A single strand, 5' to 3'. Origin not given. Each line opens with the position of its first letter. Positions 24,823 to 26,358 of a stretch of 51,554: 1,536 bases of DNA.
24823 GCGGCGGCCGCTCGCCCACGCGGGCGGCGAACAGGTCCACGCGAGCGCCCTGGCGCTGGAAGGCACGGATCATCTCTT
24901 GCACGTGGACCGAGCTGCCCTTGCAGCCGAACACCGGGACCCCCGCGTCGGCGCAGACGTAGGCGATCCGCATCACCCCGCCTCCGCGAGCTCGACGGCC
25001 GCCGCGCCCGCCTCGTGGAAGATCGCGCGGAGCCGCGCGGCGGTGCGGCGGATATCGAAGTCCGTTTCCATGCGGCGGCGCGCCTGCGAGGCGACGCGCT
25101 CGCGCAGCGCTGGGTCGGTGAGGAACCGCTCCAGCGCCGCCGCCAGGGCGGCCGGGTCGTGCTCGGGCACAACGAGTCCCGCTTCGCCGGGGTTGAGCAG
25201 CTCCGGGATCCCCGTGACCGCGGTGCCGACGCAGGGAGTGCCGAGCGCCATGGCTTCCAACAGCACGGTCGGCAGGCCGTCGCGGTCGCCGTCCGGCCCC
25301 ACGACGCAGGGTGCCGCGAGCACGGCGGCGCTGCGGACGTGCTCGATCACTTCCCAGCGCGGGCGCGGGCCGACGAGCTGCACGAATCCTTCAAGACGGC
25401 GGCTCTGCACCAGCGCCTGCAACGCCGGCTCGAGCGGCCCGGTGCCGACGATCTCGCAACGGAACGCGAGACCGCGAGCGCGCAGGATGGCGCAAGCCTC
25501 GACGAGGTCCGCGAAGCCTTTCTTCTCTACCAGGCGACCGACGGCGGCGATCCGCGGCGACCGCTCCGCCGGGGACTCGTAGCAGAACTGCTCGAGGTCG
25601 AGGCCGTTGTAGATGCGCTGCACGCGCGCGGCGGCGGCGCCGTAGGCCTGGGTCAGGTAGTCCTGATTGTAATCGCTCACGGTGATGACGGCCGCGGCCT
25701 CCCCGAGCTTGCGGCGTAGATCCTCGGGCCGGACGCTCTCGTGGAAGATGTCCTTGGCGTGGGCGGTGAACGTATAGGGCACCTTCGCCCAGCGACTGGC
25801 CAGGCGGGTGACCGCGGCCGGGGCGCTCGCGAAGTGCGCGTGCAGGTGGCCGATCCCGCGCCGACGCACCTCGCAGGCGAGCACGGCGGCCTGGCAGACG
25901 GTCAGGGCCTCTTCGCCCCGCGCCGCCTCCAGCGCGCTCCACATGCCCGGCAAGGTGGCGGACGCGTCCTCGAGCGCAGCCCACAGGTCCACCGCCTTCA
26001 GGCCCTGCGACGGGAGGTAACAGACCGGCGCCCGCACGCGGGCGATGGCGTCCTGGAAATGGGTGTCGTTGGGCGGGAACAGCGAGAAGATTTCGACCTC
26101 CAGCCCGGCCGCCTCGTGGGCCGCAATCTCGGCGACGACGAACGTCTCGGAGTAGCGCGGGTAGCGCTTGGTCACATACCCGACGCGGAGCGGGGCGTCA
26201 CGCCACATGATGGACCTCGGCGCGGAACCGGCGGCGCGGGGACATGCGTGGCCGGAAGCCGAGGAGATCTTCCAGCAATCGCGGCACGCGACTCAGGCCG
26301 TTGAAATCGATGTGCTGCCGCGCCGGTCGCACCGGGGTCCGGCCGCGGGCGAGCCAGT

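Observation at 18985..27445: Self-contained seven-gene glycoconjugate make-decorate-export module built from non-canonical parts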

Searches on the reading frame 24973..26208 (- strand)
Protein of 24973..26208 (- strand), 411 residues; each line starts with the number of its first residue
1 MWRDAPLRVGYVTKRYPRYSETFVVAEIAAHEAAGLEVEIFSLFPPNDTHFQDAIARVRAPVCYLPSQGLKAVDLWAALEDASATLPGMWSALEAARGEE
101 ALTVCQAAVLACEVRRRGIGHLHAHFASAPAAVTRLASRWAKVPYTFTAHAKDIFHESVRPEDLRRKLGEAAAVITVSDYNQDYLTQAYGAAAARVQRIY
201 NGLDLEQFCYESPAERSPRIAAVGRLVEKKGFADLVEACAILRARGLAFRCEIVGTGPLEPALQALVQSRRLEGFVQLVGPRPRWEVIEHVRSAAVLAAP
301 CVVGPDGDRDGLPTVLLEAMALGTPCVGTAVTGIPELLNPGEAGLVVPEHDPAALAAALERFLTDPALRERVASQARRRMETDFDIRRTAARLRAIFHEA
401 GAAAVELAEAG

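Call 3: search_protein_families(library=pfam, proteins=[window:24973-26208:-], max_evalue=0.01)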
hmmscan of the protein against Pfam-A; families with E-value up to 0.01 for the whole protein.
window:24973-26208:- (411 aa): 5 families
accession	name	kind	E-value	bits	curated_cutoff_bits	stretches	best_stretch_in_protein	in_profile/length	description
PF00534.26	Glycos_transf_1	-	7.8e-33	113.9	26.4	1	215-379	13-172/172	Glycosyl transferases group 1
PF13692.12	Glyco_trans_1_4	-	1.8e-31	109.7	27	1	218-365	2-142/142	Glycosyl transferases group 1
PF13439.12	Glyco_transf_4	-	3.3e-14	53.7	28.5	1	113-207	67-170/170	Glycosyltransferase Family 4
PF13524.12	Glyco_trans_1_2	-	1.5e-12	48.1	25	1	309-393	60-142/144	Glycosyl transferase-like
PF20706.3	GT4-conflict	-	4.7e-07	29.6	26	1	173-393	149-385/385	Family 4 Glycosyltransferase in conflict systems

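Call 4: search_protein_families(library=ncbifam, proteins=[window:24973-26208:-], max_evalue=0.01)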
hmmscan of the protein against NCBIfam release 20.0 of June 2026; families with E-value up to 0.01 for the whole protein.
window:24973-26208:- (411 aa): 29 families (the best 25 are shown)
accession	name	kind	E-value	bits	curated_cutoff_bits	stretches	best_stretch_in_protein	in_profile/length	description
NF041876.1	EPS_EpsE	equivalog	1.1e-51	176.3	400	1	9-393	1-389/389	exopolysaccharide biosynthesis GT4 family glycosyltransferase EpsE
TIGR04005.1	wcaL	equivalog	9.6e-46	156.4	537.6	1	8-395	2-401/406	colanic acid biosynthesis glycosyltransferase WcaL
TIGR03088.1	stp2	hypoth_equivalog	1.7e-32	112.9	409.05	1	173-399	139-372/374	TIGR03088 family PEP-CTERM/XrtA system glycosyltransferase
NF047684.1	TeichurnBiosyTuaC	equivalog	3.6e-23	82.1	550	1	120-399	110-388/391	teichuronic acid biosynthesis protein TuaC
TIGR03449.1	mycothiol_MshA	equivalog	1.3e-21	76.9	462.5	1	102-400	84-403/406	D-inositol-3-phosphate glycosyltransferase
NF038229.1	Glyco4_Geo_Pelo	equivalog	4.3e-18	65.4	400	1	120-399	57-335/338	GPMC system family 4 glycosyltransferase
TIGR02149.1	glgA_Coryne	subfamily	2.6e-17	63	302.4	1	169-397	143-387/391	glycogen synthase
TIGR04063.1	stp3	hypoth_equivalog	4e-17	62.2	442.05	1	170-399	157-394/397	TIGR04063 family PEP-CTERM/XrtA system glycosyltransferase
TIGR03999.1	thiol_BshA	equivalog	1.2e-14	54.1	273.7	1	110-399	76-372/375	N-acetyl-alpha-D-glucosaminyl L-malate synthase BshA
NF050063.1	ProtGlycPglJ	equivalog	2e-14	53.6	500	1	171-392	145-358/363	N-acetylgalactosamine-N,N'-diacetylbacillosaminyl-diphospho-undecaprenol 4-alpha-N-acetylgalactosaminyltransferase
NF038298.1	EPS_HpsO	equivalog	6.4e-13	48.2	575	1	220-385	204-372/388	hormogonium polysaccharide biosynthesis glycosyltransferase HpsO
TIGR04047.1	MSMEG_0565_glyc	hypoth_equivalog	1.3e-12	47.5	259.85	1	118-392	86-366/373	MSMEG_0565 family glycosyltransferase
NF050056.1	ProtGlycPglH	equivalog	3.5e-12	46.1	600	1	141-393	107-346/354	GalNAc-alpha-(1->4)-GalNAc-alpha-(1->3)-diNAcBac-PP-undecaprenol alpha-1,4-N-acetyl-D-galactosaminyltransferase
NF041879.1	EPS_EpsH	equivalog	8.1e-12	44.6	800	1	169-397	188-413/431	exopolysaccharide biosynthesis glycosyltransferase EpsH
TIGR03087.1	stp1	hypoth_equivalog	1.8e-10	40.5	316.65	1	164-399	165-396/397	TIGR03087 family PEP-CTERM/XrtA system glycosyltransferase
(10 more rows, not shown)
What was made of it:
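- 24973..26208 (-): G2: WcaL/EpsE-like GT4 glycosyltransferase. NCBIfam gives full-length matches to EpsE (176 bits) and WcaL (156 bits), both below cutoff (calls 3, 4).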

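Call 48: search_solved_structures(query=window:24973-26208:-, max_evalue=0.00001)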
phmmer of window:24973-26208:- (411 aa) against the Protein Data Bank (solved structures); distinct sequences matched with E-value up to 0.00001: 15.
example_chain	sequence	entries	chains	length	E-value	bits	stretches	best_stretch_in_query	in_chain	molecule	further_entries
6kih_A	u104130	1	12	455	3.4e-16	62.3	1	212-404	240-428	Tll1590 protein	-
3c4q_A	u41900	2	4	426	3.8e-14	55.6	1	122-402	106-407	Predicted glycosyltransferases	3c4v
3c48_A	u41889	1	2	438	4.2e-14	55.5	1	122-402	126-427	Predicted glycosyltransferases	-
3okc_A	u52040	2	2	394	1.3e-13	53.8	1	109-397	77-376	GDP-mannose-dependent alpha-(1-6)-phosphatidylinositol monomannoside mannosyltransferase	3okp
5d00_A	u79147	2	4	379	1.4e-13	53.7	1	109-398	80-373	N-acetyl-alpha-D-glucosaminyl L-malate synthase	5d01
3oka_A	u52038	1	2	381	1.7e-13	53.4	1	109-394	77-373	GDP-mannose-dependent alpha-(1-6)-phosphatidylinositol monomannoside mannosyltransferase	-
4n9w_A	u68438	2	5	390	5.1e-13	51.9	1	121-407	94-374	GDP-mannose-dependent alpha-(1-2)-phosphatidylinositol mannosyltransferase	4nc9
2gej_A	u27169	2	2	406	5.6e-13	51.7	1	121-407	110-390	PHOSPHATIDYLINOSITOL MANNOSYLTRANSFERASE (PimA)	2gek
2jjm_A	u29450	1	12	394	1.5e-12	50.3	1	109-399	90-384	GLYCOSYL TRANSFERASE, GROUP 1 FAMILY PROTEIN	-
3mbo_A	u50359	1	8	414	1.7e-12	50.1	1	109-399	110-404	Glycosyltransferase, group 1 family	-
7qsg_A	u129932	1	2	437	6.1e-08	35.1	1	170-402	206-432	D-inositol 3-phosphate glycosyltransferase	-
8dvz_A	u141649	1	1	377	1.8e-07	33.6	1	169-397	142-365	N, N'-diacetylbacillosaminyl-diphospho-undecaprenol alpha-1,3-N-acetylgalactosaminyltransf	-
8dqd_A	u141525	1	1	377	2.5e-07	33.1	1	169-397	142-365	N, N'-diacetylbacillosaminyl-diphospho-undecaprenol alpha-1,3-N-acetylgalactosaminyltransf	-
8dvw_A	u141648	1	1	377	8.2e-07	31.4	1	169-397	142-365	N, N'-diacetylbacillosaminyl-diphospho-undecaprenol alpha-1,3-N-acetylgalactosaminyltransf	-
6tvp_A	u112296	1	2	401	2.5e-06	29.9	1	166-397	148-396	Alpha-maltose-1-phosphate synthase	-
